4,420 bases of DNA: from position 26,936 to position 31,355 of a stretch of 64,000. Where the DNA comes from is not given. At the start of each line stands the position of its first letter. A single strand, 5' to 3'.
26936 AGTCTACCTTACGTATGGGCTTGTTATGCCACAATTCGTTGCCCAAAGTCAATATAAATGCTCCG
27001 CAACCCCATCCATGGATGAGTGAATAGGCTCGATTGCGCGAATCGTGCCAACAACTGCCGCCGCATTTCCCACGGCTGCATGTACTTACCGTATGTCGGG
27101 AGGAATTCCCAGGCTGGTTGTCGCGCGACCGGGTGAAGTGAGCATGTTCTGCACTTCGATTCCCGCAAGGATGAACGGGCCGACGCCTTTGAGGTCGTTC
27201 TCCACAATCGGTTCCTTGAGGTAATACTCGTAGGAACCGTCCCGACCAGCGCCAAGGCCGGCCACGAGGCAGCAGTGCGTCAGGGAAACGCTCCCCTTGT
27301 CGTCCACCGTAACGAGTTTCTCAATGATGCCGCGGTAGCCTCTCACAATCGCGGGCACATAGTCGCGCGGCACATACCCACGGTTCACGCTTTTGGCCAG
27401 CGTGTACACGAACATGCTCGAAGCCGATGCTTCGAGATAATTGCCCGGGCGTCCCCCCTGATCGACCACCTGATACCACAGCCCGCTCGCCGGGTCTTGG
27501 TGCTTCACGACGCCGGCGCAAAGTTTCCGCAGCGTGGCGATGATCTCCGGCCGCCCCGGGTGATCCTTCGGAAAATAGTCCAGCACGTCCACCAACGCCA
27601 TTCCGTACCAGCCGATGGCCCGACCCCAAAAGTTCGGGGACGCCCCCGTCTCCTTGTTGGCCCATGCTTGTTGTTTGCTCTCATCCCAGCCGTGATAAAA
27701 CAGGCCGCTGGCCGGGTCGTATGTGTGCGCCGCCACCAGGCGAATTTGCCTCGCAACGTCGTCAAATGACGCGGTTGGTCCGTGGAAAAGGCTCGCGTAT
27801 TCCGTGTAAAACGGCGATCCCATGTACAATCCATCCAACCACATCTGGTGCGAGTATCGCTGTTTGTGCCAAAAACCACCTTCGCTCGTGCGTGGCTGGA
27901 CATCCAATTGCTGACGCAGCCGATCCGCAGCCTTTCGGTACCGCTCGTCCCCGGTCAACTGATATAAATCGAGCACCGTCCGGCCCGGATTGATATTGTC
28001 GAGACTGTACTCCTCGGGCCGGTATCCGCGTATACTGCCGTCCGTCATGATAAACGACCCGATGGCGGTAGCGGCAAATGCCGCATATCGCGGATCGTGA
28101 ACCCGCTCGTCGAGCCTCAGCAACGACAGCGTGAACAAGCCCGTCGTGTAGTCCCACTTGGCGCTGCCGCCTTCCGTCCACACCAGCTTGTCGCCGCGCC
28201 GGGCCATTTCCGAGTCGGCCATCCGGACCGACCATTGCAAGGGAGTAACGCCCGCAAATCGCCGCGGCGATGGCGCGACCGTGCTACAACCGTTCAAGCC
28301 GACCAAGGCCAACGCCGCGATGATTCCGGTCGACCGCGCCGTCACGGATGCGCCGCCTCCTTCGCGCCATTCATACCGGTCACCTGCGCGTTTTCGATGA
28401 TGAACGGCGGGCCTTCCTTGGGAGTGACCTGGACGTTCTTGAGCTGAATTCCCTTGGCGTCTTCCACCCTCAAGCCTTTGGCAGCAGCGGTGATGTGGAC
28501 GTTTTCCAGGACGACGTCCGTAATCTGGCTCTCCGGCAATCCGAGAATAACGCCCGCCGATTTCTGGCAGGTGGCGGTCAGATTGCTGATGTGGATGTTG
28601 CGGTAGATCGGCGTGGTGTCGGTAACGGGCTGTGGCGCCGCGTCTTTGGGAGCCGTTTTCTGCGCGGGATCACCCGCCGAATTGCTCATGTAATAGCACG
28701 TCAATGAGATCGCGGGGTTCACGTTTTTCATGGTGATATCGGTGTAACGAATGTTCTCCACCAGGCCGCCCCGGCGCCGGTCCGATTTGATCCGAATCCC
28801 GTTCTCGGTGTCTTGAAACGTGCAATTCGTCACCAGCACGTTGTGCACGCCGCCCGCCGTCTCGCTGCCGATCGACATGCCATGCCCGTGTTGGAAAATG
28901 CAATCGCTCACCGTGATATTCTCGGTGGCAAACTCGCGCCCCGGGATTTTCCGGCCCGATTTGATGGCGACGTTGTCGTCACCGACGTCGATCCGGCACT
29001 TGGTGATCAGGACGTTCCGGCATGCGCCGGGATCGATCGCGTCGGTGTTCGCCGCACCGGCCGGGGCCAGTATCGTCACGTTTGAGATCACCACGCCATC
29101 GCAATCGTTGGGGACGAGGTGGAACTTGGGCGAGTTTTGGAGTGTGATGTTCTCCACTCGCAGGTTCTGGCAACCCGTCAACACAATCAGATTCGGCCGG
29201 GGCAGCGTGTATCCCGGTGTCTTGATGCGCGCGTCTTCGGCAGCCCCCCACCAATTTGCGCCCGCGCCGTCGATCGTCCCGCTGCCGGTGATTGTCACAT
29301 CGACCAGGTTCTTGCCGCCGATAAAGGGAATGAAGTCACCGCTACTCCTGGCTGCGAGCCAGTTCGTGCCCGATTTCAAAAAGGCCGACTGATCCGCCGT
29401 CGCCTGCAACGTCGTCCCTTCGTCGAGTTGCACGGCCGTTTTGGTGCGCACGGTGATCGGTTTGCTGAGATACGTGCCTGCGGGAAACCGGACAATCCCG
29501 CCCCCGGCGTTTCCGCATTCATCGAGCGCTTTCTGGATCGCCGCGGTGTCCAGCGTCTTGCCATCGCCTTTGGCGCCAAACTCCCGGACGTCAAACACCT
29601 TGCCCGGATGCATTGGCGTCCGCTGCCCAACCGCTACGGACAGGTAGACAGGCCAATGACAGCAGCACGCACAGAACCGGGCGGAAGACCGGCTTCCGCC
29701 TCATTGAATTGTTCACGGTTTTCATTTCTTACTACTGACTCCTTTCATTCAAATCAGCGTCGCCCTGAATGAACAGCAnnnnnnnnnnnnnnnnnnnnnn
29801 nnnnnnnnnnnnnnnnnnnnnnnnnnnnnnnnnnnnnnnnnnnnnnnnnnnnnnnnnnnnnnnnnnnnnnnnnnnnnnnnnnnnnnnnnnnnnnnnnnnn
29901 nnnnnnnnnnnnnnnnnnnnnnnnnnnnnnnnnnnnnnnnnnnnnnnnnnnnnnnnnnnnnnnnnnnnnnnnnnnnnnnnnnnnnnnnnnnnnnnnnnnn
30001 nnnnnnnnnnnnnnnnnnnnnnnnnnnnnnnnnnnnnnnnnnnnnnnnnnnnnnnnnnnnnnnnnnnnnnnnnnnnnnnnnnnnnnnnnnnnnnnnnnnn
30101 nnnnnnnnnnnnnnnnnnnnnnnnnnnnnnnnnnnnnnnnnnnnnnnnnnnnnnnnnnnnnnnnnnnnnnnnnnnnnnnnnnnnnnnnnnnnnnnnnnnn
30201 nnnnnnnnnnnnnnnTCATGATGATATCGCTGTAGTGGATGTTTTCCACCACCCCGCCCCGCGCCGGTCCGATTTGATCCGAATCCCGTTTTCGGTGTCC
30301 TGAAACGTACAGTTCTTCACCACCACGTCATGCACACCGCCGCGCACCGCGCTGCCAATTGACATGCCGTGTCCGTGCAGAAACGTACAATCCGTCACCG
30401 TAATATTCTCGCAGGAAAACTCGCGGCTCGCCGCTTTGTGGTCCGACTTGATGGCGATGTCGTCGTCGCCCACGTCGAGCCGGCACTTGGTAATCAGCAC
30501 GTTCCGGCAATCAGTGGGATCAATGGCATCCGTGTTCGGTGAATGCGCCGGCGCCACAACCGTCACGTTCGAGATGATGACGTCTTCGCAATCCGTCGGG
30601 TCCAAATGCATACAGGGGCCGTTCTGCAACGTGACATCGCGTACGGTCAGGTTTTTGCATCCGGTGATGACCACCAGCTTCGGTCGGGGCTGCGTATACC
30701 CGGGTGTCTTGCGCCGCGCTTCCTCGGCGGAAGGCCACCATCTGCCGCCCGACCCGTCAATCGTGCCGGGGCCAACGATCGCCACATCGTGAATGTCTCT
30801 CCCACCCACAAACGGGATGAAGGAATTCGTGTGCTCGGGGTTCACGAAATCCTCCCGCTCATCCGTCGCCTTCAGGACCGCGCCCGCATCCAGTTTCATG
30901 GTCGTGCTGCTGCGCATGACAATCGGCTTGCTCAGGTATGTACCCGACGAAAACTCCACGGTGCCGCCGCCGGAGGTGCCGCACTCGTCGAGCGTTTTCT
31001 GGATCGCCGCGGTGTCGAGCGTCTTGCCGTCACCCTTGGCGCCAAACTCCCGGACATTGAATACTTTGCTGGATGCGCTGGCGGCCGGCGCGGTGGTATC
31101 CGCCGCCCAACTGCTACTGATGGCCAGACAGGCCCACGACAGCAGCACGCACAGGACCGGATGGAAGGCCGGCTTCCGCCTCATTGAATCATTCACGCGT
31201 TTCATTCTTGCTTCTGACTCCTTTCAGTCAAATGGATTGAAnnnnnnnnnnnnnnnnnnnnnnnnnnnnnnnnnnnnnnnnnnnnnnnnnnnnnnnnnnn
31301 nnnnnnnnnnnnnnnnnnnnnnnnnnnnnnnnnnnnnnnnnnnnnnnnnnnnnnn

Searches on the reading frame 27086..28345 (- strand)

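Call 32: search_protein_families(library=pfam, proteins=[window:27086-28345:-], max_evalue=0.0001)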
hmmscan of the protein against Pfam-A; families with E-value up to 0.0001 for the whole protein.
window:27086-28345:- (419 aa): 1 family
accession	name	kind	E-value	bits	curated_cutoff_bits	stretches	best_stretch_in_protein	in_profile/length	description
PF07470.19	Glyco_hydro_88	-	2.5e-110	369.2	26.6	1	38-401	1-351/352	Glycosyl Hydrolase Family 88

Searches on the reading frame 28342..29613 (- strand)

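Call 32: search_protein_families(library=pfam, proteins=[window:28342-29613:-], max_evalue=0.0001)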
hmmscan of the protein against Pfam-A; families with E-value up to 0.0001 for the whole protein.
window:28342-29613:- (423 aa): 3 families
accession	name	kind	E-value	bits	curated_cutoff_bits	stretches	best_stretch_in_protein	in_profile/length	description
PF00295.23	Glyco_hydro_28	-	1.1e-58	199.3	22.9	1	68-379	22-311/324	Glycosyl hydrolases family 28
PF12708.12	Pect-lyase_RHGA_epim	-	3.1e-17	63.5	27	1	7-273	2-212/213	Rhamnogalacturonase A/epimerase, pectate lyase-like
PF13229.12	Beta_helix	-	1.2e-07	32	25.9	1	143-278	26-147/158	Right handed beta helix region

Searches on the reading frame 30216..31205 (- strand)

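Call 62: search_protein_families(library=pfam, proteins=[window:30216-31205:-], max_evalue=0.001)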
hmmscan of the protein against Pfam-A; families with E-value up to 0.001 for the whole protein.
window:30216-31205:- (329 aa): 3 families
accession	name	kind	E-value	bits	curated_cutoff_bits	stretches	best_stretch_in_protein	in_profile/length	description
PF00295.23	Glyco_hydro_28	-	7.5e-49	167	22.9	1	90-318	16-228/324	Glycosyl hydrolases family 28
PF12708.12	Pect-lyase_RHGA_epim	-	3.4e-17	63.4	27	1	49-115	2-72/213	Rhamnogalacturonase A/epimerase, pectate lyase-like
PF13229.12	Beta_helix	-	6e-06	26.4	25.9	1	208-311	21-98/158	Right handed beta helix region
